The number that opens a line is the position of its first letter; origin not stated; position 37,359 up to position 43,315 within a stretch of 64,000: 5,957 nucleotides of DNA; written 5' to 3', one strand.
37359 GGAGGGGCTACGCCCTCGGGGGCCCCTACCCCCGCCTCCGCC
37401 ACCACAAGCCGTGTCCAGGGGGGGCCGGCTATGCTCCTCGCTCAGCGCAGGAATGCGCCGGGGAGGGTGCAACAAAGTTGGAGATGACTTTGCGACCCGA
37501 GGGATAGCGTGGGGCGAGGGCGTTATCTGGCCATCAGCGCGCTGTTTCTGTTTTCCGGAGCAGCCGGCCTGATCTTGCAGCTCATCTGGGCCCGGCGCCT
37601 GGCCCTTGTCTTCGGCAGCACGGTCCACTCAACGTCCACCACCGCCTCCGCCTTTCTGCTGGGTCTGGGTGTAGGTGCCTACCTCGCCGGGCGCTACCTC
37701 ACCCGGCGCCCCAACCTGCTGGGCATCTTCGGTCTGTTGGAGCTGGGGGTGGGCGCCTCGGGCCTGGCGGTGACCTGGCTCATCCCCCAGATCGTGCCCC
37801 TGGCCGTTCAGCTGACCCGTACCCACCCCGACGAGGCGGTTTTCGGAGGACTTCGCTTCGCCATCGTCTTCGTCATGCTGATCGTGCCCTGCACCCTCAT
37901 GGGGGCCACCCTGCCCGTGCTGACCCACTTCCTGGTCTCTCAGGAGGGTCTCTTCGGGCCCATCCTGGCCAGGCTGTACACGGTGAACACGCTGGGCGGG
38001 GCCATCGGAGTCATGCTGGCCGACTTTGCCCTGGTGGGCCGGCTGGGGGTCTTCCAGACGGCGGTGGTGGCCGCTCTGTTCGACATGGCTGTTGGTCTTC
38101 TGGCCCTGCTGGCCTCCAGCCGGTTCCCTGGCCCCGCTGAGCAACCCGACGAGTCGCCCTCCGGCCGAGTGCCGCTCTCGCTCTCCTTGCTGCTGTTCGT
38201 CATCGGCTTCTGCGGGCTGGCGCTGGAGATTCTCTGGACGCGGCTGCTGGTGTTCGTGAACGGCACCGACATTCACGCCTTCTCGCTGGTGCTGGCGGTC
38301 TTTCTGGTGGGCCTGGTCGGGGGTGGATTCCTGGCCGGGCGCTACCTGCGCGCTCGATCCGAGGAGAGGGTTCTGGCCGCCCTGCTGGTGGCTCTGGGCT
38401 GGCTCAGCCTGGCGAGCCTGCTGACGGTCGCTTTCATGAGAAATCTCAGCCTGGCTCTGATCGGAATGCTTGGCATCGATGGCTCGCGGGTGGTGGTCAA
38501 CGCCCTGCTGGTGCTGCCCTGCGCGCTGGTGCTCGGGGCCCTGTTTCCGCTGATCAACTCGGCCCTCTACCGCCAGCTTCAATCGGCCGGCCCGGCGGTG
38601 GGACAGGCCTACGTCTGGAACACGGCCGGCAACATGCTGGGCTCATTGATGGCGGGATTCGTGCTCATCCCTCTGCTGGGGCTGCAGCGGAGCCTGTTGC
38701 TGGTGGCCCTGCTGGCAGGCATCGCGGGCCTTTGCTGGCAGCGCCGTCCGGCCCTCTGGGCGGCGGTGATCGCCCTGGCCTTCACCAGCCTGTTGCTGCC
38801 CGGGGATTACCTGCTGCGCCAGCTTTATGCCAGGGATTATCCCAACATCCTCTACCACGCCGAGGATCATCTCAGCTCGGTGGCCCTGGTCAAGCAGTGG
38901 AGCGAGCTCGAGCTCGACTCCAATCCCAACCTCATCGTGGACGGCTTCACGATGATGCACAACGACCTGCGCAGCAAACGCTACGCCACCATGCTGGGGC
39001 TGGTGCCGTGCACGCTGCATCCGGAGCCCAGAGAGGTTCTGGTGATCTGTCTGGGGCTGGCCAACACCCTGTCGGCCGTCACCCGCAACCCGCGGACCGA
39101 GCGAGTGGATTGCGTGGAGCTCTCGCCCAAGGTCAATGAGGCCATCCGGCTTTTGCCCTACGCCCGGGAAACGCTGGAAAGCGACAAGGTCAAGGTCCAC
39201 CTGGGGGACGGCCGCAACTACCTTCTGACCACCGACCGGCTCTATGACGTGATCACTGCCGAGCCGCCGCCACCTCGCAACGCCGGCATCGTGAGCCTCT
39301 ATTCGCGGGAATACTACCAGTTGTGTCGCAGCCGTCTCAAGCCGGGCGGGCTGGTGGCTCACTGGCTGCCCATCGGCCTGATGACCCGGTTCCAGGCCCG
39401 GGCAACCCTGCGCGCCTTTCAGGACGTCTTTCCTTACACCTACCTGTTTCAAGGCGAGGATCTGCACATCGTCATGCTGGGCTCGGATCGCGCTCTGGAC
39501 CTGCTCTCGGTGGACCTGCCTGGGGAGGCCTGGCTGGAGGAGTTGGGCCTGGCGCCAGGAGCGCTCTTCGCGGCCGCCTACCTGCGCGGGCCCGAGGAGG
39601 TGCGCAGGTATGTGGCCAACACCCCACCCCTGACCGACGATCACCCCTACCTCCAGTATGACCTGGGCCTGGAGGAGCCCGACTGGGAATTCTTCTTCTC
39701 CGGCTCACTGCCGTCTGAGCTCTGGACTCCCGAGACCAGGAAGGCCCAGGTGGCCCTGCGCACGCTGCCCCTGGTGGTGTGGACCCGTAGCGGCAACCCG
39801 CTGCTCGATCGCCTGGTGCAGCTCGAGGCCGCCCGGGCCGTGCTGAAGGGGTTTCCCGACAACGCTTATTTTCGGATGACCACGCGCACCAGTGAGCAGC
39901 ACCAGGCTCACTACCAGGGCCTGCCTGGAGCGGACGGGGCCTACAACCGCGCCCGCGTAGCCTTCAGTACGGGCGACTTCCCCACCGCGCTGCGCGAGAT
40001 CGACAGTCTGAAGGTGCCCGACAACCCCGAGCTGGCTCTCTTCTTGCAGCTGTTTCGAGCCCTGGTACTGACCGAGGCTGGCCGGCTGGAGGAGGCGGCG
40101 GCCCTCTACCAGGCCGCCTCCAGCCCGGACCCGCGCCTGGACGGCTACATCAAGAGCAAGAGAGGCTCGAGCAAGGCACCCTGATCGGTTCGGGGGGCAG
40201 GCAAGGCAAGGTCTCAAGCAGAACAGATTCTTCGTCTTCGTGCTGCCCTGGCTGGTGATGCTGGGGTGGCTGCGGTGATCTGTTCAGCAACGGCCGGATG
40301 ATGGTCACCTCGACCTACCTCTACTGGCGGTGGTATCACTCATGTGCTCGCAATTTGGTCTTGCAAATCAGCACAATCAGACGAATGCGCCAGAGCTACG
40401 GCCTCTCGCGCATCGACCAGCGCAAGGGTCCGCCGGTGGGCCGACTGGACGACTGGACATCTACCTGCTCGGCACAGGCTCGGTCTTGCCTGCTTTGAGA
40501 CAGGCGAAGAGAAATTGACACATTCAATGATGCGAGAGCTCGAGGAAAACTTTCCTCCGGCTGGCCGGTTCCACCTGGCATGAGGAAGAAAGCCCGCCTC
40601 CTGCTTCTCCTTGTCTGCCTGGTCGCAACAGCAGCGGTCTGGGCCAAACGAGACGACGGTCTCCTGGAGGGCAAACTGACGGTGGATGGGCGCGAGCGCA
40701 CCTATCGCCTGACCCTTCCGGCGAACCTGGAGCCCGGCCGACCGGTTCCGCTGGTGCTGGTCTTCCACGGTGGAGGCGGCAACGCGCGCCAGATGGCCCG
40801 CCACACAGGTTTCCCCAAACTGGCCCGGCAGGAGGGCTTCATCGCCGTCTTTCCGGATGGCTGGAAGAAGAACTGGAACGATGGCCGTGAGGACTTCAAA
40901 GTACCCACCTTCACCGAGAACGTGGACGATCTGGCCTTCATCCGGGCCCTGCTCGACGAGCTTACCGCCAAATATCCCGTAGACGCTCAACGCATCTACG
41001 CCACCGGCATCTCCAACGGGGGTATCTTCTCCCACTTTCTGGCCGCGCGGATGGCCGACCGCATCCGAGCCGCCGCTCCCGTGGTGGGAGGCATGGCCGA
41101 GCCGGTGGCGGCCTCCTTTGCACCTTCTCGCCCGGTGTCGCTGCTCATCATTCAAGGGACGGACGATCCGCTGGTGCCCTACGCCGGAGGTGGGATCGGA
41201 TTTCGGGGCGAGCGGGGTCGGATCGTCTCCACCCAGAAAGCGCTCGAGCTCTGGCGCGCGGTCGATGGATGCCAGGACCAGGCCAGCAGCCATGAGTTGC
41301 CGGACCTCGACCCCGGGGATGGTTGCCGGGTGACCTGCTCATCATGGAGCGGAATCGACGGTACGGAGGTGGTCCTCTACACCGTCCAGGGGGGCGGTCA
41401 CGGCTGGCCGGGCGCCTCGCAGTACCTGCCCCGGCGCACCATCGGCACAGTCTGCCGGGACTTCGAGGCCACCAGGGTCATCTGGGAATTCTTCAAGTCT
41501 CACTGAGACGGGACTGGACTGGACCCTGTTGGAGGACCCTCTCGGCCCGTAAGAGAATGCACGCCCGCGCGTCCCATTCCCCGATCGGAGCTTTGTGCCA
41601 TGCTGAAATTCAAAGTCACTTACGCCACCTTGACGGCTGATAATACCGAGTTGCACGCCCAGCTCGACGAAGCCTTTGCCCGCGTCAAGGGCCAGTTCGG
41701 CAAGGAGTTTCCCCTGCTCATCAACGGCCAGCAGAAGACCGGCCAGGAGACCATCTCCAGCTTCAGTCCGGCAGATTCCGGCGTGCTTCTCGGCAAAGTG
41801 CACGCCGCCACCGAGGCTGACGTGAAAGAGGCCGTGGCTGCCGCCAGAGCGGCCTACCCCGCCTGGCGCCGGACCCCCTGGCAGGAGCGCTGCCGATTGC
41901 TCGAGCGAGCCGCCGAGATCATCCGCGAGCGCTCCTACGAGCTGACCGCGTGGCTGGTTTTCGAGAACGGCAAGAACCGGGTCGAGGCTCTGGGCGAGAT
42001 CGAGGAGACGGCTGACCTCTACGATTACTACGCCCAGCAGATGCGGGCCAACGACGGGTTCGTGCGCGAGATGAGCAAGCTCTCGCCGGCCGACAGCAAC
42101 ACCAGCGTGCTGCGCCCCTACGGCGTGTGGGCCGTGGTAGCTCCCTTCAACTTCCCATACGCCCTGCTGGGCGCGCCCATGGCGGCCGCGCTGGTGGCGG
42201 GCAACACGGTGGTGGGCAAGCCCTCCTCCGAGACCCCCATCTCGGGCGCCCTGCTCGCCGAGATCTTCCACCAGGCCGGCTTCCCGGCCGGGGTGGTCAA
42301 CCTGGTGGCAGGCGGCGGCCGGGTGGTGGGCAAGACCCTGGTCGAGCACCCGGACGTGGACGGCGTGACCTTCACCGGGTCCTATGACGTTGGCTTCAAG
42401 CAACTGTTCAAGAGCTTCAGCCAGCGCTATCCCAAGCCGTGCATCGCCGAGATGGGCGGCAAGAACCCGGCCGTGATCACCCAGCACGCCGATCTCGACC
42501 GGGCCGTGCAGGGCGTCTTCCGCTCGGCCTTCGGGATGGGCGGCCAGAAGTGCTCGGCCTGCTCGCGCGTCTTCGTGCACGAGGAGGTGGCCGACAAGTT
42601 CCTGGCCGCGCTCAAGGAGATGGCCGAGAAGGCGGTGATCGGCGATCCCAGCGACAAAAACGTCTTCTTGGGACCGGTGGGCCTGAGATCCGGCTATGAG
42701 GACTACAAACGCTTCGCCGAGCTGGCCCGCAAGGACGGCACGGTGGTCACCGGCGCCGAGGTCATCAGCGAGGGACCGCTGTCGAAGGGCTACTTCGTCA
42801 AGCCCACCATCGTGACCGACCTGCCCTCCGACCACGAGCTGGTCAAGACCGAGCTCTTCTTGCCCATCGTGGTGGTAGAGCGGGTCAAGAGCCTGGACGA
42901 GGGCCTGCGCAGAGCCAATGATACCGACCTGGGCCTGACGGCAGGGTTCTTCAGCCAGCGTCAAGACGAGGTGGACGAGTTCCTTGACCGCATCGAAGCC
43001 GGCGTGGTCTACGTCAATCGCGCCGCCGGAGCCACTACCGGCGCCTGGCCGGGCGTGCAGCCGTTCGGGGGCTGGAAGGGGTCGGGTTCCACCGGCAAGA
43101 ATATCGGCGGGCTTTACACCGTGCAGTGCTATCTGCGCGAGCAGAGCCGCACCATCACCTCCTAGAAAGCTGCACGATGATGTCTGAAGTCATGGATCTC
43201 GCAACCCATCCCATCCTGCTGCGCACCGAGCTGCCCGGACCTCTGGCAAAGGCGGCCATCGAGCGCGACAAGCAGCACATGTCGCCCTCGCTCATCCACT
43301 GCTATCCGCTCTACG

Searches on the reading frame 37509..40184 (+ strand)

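Call 55: search_protein_families(library=pfam, proteins=[window:37509-40184:+], max_evalue=0.001)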
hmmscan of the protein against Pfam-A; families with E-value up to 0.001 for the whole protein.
window:37509-40184:+ (891 aa): 1 family
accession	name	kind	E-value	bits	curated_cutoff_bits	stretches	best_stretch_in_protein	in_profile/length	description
PF01564.23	Spermine_synth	-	1.4e-15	57.8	22.9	1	491-617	3-129/186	Spermine/spermidine synthase domain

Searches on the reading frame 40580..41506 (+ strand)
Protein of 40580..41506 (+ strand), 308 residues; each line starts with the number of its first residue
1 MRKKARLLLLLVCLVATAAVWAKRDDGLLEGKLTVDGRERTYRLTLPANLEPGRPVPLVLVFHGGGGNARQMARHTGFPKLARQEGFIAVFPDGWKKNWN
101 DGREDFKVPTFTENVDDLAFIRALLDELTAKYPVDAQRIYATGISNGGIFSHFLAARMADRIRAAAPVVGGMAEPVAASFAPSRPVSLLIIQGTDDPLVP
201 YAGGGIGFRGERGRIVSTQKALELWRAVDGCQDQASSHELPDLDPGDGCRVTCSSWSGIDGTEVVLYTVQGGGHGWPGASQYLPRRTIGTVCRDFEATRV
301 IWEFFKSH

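Call 55: search_protein_families(library=pfam, proteins=[window:40580-41506:+], max_evalue=0.001)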
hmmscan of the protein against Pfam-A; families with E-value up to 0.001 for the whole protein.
window:40580-41506:+ (308 aa): 5 families
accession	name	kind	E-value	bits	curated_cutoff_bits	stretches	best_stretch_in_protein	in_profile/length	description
PF10503.15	Esterase_PHB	-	3e-07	30.4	23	1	42-162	3-122/219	Esterase PHB depolymerase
PF01738.24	DLH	-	6.9e-07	29.5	21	1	54-200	10-158/217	Dienelactone hydrolase family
PF00756.26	Esterase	-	7.8e-07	29.6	22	1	37-162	5-140/251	Putative esterase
PF20434.5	BD-FAE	-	4e-05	23.7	26.8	0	53-157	10-109/215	BD-FAE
PF00326.27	Peptidase_S9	-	0.0002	21.4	22.6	0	123-170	50-97/213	Prolyl oligopeptidase family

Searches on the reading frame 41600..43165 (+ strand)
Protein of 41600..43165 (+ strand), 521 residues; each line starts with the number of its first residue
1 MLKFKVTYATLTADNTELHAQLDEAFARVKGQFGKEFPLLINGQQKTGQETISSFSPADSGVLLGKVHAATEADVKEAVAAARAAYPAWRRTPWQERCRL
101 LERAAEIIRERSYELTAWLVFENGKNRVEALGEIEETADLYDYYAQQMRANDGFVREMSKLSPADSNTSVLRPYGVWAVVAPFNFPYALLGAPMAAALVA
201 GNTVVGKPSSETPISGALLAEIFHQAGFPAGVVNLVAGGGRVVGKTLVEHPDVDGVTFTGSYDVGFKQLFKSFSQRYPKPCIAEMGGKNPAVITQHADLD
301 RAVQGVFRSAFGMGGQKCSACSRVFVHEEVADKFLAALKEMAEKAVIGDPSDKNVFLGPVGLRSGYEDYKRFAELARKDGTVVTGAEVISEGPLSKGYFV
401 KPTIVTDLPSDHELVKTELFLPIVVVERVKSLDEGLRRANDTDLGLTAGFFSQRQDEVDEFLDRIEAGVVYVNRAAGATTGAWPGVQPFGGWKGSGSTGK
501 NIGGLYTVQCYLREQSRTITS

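Call 55: search_protein_families(library=pfam, proteins=[window:41600-43165:+], max_evalue=0.001)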
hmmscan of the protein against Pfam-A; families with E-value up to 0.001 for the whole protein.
window:41600-43165:+ (521 aa): 1 family
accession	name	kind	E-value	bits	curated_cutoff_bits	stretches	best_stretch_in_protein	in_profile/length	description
PF00171.27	Aldedh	-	8.3e-140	466.8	23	1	48-513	5-457/461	Aldehyde dehydrogenase family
